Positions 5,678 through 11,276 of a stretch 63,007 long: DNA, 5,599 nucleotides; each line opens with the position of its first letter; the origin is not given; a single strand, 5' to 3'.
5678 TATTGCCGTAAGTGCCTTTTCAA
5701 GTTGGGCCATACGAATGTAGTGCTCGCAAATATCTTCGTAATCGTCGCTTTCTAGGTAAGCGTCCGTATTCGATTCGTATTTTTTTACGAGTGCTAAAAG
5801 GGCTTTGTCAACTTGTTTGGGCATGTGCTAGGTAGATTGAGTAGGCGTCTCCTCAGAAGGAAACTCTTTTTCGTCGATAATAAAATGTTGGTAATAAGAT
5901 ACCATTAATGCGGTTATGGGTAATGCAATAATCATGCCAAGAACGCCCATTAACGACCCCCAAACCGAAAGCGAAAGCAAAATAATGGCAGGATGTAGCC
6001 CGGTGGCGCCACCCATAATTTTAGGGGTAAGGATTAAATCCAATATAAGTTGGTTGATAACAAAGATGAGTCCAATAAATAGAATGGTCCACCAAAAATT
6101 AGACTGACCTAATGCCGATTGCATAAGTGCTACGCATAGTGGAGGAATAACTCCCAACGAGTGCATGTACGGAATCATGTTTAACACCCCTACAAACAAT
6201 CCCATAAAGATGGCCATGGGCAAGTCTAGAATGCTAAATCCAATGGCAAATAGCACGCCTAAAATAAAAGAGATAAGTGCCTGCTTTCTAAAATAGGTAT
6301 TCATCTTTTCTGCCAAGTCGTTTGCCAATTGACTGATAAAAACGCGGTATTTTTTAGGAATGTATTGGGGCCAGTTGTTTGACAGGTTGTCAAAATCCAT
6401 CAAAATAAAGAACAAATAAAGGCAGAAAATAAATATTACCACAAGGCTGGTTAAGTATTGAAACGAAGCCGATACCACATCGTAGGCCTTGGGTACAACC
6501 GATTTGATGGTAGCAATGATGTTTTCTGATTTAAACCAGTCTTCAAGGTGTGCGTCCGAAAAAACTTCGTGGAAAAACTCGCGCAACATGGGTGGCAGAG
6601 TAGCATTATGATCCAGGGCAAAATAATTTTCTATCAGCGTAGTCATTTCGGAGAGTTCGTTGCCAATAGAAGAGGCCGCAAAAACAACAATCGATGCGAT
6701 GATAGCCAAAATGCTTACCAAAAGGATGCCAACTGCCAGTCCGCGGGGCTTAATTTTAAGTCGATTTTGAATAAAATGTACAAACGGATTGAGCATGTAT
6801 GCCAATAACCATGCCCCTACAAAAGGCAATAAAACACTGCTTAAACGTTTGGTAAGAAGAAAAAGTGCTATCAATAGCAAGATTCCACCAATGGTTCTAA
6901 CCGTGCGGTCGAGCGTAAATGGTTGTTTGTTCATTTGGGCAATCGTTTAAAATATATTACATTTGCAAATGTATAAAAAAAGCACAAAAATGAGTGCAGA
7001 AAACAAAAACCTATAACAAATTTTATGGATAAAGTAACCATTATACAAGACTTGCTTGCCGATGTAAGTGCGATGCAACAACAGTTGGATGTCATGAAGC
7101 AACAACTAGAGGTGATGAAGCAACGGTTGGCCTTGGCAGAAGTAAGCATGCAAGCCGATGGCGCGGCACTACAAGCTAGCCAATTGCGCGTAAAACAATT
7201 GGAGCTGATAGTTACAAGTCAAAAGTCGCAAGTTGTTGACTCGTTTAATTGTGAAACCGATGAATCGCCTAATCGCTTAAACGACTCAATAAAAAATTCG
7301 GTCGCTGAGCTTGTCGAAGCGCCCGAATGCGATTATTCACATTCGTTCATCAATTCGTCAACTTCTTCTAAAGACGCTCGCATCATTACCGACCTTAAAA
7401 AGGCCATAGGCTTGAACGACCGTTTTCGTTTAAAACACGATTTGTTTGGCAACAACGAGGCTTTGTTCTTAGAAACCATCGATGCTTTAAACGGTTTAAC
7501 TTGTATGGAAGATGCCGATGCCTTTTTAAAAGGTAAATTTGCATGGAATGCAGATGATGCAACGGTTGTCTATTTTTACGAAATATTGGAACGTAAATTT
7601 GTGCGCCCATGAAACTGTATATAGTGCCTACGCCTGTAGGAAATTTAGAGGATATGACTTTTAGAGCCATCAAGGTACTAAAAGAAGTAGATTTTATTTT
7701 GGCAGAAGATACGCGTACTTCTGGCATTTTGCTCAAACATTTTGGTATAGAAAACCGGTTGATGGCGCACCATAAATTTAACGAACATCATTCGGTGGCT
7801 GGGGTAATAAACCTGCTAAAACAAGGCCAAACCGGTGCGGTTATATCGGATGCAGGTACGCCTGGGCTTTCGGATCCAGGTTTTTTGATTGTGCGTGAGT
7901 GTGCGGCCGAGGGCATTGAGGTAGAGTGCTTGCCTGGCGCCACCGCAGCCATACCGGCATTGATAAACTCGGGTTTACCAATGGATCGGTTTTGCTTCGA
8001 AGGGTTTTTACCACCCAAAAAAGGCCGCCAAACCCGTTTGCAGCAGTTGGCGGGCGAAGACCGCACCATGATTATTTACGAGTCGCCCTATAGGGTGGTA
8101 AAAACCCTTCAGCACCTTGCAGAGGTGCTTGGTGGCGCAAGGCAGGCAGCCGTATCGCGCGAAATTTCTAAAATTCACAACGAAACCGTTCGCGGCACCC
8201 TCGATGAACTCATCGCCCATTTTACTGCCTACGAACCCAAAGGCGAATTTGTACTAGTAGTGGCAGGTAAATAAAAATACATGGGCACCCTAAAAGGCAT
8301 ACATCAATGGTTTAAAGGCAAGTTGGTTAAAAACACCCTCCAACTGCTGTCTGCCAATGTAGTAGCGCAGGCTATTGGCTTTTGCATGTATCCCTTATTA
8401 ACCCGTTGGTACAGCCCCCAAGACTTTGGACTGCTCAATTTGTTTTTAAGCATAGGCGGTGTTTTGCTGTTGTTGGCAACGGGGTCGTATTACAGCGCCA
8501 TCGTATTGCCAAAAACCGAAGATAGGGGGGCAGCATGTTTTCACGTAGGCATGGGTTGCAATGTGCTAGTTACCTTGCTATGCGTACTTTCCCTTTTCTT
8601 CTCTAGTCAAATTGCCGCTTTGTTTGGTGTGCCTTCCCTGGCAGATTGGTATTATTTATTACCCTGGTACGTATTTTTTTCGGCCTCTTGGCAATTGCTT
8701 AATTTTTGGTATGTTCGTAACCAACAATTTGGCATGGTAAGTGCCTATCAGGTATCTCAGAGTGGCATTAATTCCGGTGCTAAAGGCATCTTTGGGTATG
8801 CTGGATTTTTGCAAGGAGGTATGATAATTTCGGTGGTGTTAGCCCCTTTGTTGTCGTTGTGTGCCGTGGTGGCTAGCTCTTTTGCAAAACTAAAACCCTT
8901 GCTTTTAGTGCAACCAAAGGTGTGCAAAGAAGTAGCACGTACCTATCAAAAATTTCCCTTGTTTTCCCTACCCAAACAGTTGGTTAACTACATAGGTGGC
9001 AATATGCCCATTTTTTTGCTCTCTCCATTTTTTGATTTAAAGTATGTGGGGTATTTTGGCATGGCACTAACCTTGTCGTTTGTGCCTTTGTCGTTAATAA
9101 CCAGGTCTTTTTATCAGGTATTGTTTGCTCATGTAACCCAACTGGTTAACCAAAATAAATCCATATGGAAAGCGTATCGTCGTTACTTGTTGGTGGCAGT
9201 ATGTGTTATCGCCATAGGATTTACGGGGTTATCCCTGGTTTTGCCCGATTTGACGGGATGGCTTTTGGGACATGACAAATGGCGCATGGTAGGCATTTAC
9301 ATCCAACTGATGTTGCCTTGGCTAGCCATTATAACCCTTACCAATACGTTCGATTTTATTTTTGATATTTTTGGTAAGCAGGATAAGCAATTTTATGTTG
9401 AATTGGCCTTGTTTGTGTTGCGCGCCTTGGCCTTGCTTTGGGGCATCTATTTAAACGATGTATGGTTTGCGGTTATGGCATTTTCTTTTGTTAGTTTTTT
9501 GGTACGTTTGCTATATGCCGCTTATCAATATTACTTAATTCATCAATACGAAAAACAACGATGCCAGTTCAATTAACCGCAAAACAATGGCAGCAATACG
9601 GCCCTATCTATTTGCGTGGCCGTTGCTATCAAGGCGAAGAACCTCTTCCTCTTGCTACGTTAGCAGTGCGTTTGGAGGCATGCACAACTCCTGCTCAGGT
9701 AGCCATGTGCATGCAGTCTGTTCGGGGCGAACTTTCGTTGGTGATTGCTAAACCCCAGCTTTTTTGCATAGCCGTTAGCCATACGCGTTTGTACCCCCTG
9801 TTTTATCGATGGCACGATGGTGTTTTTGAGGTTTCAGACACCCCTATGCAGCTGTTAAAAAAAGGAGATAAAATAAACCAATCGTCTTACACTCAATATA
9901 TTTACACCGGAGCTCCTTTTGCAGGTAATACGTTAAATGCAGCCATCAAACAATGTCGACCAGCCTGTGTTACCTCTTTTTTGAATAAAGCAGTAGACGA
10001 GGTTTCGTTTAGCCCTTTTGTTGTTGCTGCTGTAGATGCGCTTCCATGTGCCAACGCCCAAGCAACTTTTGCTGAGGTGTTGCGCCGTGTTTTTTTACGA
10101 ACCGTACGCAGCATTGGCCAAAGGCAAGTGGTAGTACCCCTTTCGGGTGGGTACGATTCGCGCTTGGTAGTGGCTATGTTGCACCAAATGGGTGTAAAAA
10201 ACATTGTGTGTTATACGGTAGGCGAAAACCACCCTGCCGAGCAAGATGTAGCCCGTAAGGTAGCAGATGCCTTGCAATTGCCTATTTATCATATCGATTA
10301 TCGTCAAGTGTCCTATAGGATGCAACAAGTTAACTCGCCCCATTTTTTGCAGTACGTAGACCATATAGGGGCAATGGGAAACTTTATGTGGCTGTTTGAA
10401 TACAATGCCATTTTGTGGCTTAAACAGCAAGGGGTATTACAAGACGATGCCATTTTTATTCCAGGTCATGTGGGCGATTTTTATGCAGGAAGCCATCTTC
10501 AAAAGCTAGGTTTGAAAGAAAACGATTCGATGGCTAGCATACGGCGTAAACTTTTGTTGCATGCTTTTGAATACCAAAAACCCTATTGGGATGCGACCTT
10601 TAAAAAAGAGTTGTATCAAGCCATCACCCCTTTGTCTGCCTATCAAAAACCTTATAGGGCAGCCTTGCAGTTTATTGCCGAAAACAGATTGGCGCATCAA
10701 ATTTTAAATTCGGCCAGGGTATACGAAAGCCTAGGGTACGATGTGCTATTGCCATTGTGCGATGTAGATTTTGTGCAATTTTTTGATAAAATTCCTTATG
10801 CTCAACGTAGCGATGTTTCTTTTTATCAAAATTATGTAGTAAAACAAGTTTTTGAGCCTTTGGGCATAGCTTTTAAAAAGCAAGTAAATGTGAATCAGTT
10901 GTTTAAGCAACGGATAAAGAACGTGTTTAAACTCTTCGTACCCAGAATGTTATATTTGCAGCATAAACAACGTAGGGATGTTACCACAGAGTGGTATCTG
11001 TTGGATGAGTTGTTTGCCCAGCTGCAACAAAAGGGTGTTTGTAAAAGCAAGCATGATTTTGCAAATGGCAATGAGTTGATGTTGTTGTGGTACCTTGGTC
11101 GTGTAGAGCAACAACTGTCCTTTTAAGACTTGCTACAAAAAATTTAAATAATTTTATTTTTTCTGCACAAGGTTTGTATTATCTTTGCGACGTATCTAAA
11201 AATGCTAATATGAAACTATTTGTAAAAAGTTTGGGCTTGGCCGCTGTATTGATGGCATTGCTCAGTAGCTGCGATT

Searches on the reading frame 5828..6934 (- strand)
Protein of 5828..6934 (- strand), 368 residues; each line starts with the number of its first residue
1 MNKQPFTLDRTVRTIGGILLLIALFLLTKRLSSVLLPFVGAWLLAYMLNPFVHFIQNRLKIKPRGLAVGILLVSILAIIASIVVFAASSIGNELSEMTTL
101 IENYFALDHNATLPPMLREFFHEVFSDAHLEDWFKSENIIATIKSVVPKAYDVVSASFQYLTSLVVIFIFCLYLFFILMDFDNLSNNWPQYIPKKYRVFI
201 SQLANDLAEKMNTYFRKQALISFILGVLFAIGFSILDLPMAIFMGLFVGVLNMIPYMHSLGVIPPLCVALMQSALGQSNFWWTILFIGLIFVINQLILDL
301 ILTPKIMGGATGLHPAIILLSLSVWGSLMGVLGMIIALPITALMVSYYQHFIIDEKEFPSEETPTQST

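Call 30: search_protein_families(library=pfam, proteins=[window:5828-6934:-], max_evalue=0.00001)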
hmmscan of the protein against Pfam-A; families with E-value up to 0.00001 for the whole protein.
window:5828-6934:- (368 aa): 1 family
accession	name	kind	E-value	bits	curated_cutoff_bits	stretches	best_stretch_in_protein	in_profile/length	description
PF01594.21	AI-2E_transport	-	5e-50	171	34.3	1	18-351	5-326/327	AI-2E family transporter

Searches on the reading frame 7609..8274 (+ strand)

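Call 30: search_protein_families(library=pfam, proteins=[window:7609-8274:+], max_evalue=0.00001)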
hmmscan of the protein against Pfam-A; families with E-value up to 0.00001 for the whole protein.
window:7609-8274:+ (221 aa): 1 family
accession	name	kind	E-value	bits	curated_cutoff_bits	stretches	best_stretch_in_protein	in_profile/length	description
PF00590.25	TP_methylase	-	1.3e-31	110.7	27.8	1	2-201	1-211/212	Tetrapyrrole (Corrin/Porphyrin) Methylases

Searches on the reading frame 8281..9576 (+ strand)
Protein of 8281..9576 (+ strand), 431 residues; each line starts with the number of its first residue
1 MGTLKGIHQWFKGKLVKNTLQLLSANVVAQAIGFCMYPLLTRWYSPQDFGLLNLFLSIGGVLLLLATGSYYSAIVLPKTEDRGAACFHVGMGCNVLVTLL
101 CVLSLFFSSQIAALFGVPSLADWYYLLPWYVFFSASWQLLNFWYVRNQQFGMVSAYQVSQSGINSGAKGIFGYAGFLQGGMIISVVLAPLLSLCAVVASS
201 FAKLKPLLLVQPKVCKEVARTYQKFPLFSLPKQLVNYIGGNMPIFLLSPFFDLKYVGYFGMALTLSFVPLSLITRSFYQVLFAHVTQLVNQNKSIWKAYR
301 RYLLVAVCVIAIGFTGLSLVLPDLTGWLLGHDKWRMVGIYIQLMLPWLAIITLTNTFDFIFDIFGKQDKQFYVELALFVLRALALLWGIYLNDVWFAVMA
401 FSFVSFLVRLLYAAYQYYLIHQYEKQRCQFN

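Call 30: search_protein_families(library=pfam, proteins=[window:8281-9576:+], max_evalue=0.00001)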
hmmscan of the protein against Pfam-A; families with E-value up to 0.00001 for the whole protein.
window:8281-9576:+ (431 aa): 2 families
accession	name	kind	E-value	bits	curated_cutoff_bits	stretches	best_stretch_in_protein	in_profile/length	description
PF13440.11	Polysacc_synt_3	-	1.7e-16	60.8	23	1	39-330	1-285/293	Polysaccharide biosynthesis protein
PF01943.22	Polysacc_synt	-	2.5e-08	34.1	28.2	1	15-282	1-267/274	Polysaccharide biosynthesis protein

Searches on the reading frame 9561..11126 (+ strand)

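Call 31: search_protein_families(library=pfam, proteins=[window:9561-11126:+], max_evalue=0.00001)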
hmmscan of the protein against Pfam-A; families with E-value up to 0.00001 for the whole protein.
window:9561-11126:+ (521 aa): 1 family
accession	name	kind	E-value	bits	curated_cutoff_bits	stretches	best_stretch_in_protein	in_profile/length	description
PF00733.27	Asn_synthase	-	4.4e-09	36.9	21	1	178-472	6-288/354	Asparagine synthase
